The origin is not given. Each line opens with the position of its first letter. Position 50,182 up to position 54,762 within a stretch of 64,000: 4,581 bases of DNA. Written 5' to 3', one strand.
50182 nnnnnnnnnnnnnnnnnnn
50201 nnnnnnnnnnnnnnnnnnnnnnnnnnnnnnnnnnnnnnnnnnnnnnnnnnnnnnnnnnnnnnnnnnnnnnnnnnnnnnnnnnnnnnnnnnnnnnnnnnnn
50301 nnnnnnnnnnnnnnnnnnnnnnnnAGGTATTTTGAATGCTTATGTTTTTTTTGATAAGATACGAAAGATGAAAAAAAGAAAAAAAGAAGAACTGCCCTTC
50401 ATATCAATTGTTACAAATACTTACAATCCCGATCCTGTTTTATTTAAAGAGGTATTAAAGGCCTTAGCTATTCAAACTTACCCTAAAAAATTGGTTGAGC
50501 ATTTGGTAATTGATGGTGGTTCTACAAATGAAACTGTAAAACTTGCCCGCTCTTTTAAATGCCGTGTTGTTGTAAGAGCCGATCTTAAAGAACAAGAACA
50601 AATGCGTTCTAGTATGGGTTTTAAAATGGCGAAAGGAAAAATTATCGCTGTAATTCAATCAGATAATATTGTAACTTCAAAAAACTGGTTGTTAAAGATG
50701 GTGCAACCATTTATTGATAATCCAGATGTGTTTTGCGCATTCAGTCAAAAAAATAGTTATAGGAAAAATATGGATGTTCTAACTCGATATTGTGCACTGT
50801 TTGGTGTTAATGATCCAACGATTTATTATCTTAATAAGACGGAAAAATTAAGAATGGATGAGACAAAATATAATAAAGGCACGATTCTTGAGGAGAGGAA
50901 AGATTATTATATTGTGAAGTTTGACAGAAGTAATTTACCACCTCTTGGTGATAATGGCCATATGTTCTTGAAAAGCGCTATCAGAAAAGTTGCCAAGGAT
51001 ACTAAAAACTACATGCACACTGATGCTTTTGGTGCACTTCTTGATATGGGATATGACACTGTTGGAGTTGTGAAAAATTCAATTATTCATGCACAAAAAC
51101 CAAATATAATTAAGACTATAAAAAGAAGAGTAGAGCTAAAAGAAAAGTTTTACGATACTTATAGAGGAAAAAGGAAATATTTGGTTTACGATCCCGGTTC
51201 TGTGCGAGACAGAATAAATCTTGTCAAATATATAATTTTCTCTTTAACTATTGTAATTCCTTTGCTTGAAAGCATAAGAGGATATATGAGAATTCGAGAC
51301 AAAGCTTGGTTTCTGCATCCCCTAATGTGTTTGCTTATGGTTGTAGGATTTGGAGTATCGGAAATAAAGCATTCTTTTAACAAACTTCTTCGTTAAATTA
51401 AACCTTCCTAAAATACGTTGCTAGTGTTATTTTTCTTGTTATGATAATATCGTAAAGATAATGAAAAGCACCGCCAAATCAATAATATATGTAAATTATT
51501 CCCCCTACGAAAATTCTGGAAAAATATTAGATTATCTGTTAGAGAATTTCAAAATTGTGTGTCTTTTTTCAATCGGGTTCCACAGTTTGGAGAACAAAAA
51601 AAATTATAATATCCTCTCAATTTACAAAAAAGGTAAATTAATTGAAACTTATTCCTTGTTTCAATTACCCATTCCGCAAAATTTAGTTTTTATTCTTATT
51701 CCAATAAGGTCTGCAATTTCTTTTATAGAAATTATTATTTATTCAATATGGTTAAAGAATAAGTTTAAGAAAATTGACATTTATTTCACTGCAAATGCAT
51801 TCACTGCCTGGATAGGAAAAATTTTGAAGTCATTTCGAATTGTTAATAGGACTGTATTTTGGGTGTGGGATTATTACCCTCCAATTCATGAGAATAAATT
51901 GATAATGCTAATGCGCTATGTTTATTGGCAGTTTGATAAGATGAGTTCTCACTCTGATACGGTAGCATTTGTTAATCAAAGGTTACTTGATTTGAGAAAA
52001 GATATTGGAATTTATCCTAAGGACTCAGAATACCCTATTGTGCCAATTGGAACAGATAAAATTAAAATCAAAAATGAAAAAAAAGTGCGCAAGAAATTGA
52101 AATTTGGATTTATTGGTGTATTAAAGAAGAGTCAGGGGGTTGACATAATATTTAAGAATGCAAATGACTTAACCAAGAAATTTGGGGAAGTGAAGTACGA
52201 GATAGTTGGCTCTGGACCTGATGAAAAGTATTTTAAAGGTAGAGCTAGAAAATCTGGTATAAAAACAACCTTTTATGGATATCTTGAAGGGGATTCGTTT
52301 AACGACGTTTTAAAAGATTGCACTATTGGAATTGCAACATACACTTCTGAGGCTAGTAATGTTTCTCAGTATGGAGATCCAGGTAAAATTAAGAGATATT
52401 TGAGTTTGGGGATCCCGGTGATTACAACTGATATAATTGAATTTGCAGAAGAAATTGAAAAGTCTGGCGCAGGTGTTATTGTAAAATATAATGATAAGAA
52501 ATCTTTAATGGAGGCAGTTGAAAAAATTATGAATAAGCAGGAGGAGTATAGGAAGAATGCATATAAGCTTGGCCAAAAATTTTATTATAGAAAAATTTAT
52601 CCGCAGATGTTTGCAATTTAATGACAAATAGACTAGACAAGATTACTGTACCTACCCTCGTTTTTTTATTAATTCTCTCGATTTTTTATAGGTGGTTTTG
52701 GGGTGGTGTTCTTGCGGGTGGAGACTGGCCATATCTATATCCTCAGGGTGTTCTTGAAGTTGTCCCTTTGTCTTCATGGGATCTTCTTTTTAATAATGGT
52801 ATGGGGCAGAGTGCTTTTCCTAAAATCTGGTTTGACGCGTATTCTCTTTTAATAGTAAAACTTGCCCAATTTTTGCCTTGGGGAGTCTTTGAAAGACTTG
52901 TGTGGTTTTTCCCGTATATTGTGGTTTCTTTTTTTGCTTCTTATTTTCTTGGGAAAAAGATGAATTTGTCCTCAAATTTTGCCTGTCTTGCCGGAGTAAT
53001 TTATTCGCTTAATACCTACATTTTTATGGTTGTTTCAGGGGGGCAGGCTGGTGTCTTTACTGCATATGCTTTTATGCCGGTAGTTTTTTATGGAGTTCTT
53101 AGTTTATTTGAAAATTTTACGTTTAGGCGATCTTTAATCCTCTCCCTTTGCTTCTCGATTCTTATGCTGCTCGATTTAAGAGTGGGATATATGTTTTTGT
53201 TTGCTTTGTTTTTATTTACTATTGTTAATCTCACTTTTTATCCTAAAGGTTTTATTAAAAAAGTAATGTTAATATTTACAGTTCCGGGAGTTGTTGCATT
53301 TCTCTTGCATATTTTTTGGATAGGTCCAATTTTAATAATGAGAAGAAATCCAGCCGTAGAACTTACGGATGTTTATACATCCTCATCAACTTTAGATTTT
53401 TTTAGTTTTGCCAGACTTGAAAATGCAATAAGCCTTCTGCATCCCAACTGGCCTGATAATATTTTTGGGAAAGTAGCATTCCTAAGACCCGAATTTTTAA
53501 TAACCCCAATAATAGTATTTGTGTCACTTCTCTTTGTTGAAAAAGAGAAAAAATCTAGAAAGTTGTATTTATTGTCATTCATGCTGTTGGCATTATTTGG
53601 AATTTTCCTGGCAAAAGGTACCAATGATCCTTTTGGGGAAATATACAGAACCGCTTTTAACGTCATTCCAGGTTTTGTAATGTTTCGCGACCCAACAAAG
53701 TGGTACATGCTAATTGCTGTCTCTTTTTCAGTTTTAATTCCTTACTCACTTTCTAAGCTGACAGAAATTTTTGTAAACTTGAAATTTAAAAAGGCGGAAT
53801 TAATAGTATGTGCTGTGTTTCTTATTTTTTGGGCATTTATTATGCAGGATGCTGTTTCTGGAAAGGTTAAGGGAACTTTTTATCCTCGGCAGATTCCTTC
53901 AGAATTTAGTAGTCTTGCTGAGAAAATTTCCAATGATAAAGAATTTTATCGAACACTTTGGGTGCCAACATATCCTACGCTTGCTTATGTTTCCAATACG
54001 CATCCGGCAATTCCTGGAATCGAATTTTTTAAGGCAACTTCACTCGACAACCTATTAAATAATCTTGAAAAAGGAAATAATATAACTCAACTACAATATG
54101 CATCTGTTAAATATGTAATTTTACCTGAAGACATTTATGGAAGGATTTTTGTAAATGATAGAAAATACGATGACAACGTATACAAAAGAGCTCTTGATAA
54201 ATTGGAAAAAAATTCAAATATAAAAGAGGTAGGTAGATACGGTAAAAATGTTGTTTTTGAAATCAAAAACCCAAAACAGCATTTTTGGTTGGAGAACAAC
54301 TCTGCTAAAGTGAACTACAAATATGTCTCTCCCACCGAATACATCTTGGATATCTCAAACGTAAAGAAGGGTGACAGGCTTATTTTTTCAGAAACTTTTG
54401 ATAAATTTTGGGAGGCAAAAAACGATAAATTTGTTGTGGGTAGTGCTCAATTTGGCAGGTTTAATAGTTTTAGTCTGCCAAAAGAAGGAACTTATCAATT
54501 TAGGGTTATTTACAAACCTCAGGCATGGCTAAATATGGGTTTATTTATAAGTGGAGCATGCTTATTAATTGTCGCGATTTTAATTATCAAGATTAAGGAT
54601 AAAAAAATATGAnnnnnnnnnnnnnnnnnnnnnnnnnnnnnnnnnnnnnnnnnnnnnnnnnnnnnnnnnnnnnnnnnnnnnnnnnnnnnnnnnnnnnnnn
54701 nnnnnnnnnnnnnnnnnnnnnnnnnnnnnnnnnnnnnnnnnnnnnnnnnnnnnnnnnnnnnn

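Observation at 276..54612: Exceptional density of GT-C-type polytopic membrane glycosyltransferase paralogs in one locus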

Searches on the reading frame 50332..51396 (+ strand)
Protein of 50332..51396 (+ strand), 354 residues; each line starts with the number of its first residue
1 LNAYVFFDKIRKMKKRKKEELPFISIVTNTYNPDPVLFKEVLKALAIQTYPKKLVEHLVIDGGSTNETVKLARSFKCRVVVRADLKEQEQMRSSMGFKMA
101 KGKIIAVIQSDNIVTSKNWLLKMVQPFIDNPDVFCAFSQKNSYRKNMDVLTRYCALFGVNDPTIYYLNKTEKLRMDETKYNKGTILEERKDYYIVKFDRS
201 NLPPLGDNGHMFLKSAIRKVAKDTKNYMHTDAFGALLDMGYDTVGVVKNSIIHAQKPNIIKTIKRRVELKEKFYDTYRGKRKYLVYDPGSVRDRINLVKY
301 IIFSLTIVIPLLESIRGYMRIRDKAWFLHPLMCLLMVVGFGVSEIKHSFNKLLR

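Call 7: search_protein_families(library=pfam, proteins=[window:50332-51396:+], max_evalue=0.01)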
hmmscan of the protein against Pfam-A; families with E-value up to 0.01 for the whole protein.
window:50332-51396:+ (354 aa): 2 families
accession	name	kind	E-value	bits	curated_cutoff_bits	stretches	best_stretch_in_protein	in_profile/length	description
PF00535.33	Glycos_transf_2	-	1.1e-12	48.6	23.3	1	25-146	1-124/168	Glycosyl transferase family 2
PF13641.12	Glyco_tranf_2_3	-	0.0001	22.9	27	1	24-141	3-124/230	Glycosyltransferase like family 2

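Call 44: search_protein_families(library=ncbifam, proteins=[window:50332-51396:+], max_evalue=0.00001)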
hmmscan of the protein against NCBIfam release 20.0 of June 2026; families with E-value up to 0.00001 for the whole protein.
window:50332-51396:+ (354 aa): 7 families
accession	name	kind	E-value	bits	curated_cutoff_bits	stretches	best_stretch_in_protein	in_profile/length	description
TIGR03111.1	glyc2_xrt_Gpos1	hypoth_equivalog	3.4e-09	36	363.95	1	7-135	33-164/439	TIGR03111 family XrtG-associated glycosyltransferase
TIGR03965.1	mycofact_glyco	equivalog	9.7e-09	34.6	280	1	16-146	68-197/467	mycofactocin biosynthesis glycosyltransferase MftF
TIGR04283.1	glyco_like_mftF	equivalog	3.7e-08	33.2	182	1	24-139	1-109/221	TIGR04283 family arsenosugar biosynthesis glycosyltransferase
TIGR03937.1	PgaC_IcaA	equivalog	2e-07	30.4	422.3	1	10-133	33-156/407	poly-beta-1,6-N-acetyl-D-glucosamine synthase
NF010496.0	PRK13915.1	equivalog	2.1e-06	27.1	262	1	11-147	22-159/307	glucosyl-3-phosphoglycerate synthase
NF041875.1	EPS_EpsD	equivalog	3.6e-06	26.6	370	1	24-115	1-93/325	exopolysaccharide biosynthesis glycosyltransferase EpsD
NF007482.0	PRK10073.1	equivalog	7.2e-06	25.2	423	1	20-119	4-103/334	glycosyltransferase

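Call 66: search_solved_structures(query=window:50332-51396:+, max_evalue=0.001)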
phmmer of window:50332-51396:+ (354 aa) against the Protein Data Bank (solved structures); distinct sequences matched with E-value up to 0.001: 3.
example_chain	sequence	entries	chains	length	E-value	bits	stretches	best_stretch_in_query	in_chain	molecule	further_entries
5tze_C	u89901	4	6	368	2.4e-05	26.7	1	25-131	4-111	Glycosyl transferase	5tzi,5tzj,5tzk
5tz8_A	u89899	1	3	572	5.4e-05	25.5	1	25-131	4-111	Glycosyl transferase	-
6p61_A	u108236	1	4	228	0.00027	23.2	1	19-152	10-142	Glycosyltransferase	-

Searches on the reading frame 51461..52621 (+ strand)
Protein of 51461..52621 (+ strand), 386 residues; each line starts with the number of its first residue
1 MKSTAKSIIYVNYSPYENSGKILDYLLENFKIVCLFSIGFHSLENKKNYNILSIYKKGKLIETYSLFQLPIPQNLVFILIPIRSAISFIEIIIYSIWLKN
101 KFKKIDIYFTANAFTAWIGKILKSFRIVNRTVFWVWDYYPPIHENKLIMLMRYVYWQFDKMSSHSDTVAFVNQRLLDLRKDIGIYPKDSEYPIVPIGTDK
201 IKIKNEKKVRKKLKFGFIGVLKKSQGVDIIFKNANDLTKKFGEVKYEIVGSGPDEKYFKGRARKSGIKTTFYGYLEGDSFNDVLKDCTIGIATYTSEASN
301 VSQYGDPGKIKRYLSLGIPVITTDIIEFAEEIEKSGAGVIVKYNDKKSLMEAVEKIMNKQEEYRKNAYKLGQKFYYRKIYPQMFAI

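Call 7: search_protein_families(library=pfam, proteins=[window:51461-52621:+], max_evalue=0.01)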
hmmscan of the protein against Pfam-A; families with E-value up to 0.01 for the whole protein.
window:51461-52621:+ (386 aa): 2 families
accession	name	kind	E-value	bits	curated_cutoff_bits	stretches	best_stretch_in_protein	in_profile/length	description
PF00534.26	Glycos_transf_1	-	3.3e-18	66.3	26.4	1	203-369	6-167/172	Glycosyl transferases group 1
PF13692.12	Glyco_trans_1_4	-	9.1e-16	58.8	27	1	214-358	3-141/142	Glycosyl transferases group 1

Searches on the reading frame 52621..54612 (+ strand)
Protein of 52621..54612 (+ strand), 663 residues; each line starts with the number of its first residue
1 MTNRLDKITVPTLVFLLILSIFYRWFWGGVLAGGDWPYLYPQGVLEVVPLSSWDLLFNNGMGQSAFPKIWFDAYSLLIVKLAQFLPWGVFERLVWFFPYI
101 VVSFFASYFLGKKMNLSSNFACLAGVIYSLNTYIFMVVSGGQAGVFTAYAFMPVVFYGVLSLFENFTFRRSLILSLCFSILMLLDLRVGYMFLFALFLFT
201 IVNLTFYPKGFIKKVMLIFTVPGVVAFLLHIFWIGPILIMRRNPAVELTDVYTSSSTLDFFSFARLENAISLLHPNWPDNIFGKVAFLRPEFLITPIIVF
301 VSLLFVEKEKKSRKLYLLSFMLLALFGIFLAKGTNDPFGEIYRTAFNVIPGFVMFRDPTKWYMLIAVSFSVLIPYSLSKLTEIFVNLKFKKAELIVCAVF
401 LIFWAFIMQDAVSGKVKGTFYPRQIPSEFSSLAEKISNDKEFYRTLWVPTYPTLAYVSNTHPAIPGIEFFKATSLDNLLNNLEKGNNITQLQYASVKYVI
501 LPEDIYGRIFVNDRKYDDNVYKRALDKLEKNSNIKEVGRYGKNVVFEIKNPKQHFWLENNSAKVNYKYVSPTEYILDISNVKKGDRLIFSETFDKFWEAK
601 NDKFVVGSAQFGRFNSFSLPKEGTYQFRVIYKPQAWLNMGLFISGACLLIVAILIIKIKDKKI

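Call 4: search_protein_families(library=pfam, proteins=[window:52621-54612:+], max_evalue=0.01)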
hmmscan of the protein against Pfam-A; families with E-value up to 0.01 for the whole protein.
window:52621-54612:+ (663 aa): 0 families

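Call 10: search_protein_families(library=ncbifam, proteins=[window:52621-54612:+], max_evalue=0.1)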
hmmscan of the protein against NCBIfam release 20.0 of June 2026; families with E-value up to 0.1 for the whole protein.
window:52621-54612:+ (663 aa): 1 family
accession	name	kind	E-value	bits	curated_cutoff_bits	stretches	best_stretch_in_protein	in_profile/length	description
NF053599.1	transp_MmpA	equivalog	1.4e-07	30.5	210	1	298-457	261-407/543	MmpA family trehalose lipid delivery protein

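Call 12: find_homologous_proteins(query=window:52621-54612:+, max_evalue=0.001)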
Query window:52621-54612:+ (663 aa): 670 proteins with E <= 0.001 among 8000 candidates; the best 120 are listed.
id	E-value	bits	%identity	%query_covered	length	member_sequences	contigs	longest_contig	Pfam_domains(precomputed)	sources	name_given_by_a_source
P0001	0.0e+0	1489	100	100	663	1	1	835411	-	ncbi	-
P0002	5.3e-245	834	56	99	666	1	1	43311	-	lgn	-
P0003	2.9e-236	805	53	99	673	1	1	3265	-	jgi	-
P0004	7.4e-236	803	54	99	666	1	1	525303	-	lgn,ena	-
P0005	2.1e-235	802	53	99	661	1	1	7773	-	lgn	-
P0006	4.4e-228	778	52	98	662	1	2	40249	-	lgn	-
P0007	6.3e-225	767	50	96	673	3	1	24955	PF11847.14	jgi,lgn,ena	-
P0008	6.9e-222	757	52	97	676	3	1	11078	-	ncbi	-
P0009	1.0e-219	750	51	97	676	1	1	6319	PF11847.14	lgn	-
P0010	1.2e-219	750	49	99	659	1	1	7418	-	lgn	-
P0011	7.4e-218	744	50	99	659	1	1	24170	-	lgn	-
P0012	5.3e-204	698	48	98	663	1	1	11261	-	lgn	-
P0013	7.2e-202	691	47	99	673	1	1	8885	-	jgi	jgi:hypothetical protein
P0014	1.9e-197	676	46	99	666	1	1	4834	-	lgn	-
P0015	1.0e-177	611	43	98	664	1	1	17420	PF11847.14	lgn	-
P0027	6.4e-152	526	40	96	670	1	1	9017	PF11847.14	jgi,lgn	-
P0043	1.2e-144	502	40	97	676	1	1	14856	PF10131.16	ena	-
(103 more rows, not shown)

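Call 14: find_encoding_contigs(protein=P0001, flank=10000, max_places=3)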
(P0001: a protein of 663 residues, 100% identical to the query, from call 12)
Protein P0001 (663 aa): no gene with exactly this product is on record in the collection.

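Call 15: search_solved_structures(query=A1, max_evalue=1, show_alignments=1)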
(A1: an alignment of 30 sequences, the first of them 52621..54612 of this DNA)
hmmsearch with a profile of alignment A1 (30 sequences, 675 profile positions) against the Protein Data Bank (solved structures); distinct sequences matched with E-value up to 1: 0.

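Call 31: predict_structure(alignment_id=A1)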
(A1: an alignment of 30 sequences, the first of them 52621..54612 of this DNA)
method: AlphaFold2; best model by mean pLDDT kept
length: 663 residues; sequences in the alignment: 30
mean_pLDDT: 88.2   pTM: 0.88
mean pLDDT of the five models: 88.2, 86.5, 84.0, 82.9, 75.4
residues with pLDDT >= 90: 409; 70-90: 204; 50-70: 40; < 50: 10
segments of 3 or more residues with pLDDT < 50: 280-287
pLDDT, mean of each block of 10 residues (from residue 1): 81 96 93 89 87 84 80 77 90 93 97 96 96 86 90 96 93 96 91 94 84 93 96 90 69 69 65 57 48 83 92 93 92 81 87 81 92 96 85 93 90 87 93 94 94 91 93 91 90 96 88 85 95 94 94 90 81 92 93 94 93 94 93 94 96 88 48
secondary structure, 60 per line:
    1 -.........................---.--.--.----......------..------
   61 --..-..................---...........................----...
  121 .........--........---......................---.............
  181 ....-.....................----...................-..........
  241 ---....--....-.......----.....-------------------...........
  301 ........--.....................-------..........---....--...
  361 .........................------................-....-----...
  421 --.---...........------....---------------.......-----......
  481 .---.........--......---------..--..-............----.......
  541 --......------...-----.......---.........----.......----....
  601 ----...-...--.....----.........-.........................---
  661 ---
elements in order: H2-26 H41-46 H66-83 H87-113 H118-129 H132-139 H143-164 H168-184 H186-206 H211-229 H231-240 H244-247 H250-253 H255-261 H266-270 H290-308 H311-331 H339-348 H352-355 H358-385 H392-407 H409-412 H427-437 E444-447 E463-465 H466-469 H475-481 H485-493 E496-501 H518-529 E534-540 E543-548 E555-557 E563-569 E573-581 E586-592 E597-600 E605-607 E609-611 E614-618 E623-631 H633-657
